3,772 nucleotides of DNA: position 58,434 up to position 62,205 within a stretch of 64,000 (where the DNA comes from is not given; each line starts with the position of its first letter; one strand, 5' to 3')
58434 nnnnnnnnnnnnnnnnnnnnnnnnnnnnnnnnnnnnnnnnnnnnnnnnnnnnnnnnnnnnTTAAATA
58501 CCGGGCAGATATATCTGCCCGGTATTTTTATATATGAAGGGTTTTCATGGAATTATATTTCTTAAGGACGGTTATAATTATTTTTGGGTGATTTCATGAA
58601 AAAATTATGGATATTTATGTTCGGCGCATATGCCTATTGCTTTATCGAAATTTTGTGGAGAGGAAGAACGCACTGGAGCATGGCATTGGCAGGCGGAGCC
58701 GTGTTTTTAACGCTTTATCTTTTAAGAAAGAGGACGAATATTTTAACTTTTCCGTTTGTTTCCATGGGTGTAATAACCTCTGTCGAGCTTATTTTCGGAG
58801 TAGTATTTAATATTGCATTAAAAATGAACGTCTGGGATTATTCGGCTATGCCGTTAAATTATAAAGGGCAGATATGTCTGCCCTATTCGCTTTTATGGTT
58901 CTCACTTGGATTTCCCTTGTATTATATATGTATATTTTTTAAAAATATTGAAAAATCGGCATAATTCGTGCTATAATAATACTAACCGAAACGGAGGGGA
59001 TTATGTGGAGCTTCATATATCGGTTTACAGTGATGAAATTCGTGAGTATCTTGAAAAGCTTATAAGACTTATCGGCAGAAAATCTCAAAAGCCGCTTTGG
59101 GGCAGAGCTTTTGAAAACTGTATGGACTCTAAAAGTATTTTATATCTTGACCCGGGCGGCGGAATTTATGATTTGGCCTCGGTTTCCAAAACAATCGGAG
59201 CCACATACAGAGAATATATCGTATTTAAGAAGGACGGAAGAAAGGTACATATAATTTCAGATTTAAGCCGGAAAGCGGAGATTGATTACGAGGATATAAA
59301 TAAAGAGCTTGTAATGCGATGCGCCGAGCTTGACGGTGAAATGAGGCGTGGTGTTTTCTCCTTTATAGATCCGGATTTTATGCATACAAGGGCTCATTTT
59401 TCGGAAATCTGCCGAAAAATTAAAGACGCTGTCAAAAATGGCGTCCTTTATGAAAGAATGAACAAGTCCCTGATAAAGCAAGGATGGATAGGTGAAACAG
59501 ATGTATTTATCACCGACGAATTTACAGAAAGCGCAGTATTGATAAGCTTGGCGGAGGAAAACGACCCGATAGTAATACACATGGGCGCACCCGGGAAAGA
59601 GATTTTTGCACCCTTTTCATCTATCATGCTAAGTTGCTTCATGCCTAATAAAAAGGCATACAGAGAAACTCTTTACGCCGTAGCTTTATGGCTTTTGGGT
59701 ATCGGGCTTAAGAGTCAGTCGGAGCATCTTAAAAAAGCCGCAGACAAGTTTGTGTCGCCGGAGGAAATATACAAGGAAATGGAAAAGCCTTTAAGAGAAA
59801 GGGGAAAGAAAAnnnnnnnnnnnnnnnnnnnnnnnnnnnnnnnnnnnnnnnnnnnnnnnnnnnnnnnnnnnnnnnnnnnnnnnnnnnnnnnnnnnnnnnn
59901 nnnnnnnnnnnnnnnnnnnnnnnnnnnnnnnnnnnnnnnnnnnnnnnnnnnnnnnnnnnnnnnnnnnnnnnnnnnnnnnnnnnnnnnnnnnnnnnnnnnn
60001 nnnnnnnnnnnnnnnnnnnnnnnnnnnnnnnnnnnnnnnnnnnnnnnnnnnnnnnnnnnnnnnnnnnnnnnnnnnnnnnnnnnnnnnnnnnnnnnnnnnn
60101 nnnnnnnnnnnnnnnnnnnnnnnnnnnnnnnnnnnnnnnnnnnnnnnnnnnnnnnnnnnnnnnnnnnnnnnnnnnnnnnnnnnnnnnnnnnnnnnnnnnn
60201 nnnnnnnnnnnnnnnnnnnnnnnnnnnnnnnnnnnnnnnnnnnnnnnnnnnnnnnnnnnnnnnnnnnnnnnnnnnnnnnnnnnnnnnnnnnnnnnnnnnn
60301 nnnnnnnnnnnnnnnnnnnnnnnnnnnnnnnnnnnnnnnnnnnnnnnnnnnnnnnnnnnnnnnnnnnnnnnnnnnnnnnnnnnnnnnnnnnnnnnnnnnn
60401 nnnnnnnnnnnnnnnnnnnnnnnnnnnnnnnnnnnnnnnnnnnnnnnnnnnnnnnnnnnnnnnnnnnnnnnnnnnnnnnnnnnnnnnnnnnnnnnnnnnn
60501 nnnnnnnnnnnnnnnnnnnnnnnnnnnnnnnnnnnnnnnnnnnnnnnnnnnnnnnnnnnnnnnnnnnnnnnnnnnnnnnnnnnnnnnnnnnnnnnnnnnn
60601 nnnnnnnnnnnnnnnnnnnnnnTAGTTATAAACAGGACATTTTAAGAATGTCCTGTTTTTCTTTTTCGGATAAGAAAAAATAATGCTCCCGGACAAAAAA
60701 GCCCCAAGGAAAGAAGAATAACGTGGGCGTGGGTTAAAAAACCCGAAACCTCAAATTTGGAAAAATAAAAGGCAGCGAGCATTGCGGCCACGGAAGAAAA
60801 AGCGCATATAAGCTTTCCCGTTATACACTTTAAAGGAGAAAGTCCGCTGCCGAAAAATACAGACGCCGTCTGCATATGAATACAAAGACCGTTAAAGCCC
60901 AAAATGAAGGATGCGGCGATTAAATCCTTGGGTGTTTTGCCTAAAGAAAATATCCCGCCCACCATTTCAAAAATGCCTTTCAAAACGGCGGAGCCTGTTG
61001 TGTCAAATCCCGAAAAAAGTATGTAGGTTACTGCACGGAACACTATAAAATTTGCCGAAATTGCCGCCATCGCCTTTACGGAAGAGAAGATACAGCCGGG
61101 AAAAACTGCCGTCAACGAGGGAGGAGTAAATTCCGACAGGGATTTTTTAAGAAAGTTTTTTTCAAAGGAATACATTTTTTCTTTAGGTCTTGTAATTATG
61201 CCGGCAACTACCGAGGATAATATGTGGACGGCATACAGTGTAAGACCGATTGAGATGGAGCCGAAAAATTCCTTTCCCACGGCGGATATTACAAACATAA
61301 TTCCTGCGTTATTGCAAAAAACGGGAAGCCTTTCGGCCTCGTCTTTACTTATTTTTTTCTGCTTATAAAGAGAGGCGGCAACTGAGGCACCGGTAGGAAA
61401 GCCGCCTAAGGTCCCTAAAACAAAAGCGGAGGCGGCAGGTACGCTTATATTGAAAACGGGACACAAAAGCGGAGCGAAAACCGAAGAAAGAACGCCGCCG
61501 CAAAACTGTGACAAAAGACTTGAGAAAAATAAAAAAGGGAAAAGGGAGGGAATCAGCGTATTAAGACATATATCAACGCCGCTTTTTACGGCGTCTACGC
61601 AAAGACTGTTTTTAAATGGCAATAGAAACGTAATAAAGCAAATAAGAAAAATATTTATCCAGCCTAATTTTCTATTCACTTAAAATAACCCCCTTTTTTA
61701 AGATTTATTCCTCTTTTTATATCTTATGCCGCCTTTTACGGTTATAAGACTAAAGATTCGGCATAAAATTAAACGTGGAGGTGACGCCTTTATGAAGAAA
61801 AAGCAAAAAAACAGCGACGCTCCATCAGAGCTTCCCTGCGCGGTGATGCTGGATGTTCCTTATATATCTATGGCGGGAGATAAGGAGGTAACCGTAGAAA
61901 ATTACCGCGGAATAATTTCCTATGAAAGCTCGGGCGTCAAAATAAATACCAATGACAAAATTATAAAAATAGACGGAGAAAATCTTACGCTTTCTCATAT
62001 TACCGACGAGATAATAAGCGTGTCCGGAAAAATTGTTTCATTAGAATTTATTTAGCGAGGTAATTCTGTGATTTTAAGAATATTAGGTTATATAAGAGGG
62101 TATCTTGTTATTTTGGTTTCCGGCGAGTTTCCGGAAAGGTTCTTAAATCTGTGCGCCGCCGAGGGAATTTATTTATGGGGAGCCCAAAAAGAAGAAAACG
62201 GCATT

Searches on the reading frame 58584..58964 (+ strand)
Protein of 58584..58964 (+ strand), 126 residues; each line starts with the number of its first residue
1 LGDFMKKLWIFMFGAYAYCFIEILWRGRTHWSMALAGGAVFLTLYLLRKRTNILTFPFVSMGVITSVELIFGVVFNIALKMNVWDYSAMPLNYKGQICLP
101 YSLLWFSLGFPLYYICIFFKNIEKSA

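Call 51: search_protein_families(library=pfam, max_evalue=0.01, proteins=[window:58584-58964:+])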
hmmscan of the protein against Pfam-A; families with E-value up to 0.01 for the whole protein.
window:58584-58964:+ (126 aa): 2 families
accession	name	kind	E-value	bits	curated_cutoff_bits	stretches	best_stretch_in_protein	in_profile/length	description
PF06541.16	ABC_trans_CmpB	-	2.5e-14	54.1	25.9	1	38-116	42-116/151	Putative ABC-transporter type IV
PF20581.3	DUF6785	-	0.0069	15.4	25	1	12-93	313-389/498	Family of unknown function (DUF6785)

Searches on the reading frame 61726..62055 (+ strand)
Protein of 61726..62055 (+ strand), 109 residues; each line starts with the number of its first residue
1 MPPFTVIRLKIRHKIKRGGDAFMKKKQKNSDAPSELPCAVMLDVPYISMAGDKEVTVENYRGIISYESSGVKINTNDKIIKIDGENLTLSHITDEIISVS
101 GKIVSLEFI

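Call 51: search_protein_families(library=pfam, max_evalue=0.01, proteins=[window:61726-62055:+])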
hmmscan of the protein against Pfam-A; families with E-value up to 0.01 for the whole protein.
window:61726-62055:+ (109 aa): 1 family
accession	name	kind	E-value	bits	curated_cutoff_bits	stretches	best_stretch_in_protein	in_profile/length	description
PF07873.16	YabP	-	1.7e-17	63.4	27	1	45-108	1-64/64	YabP family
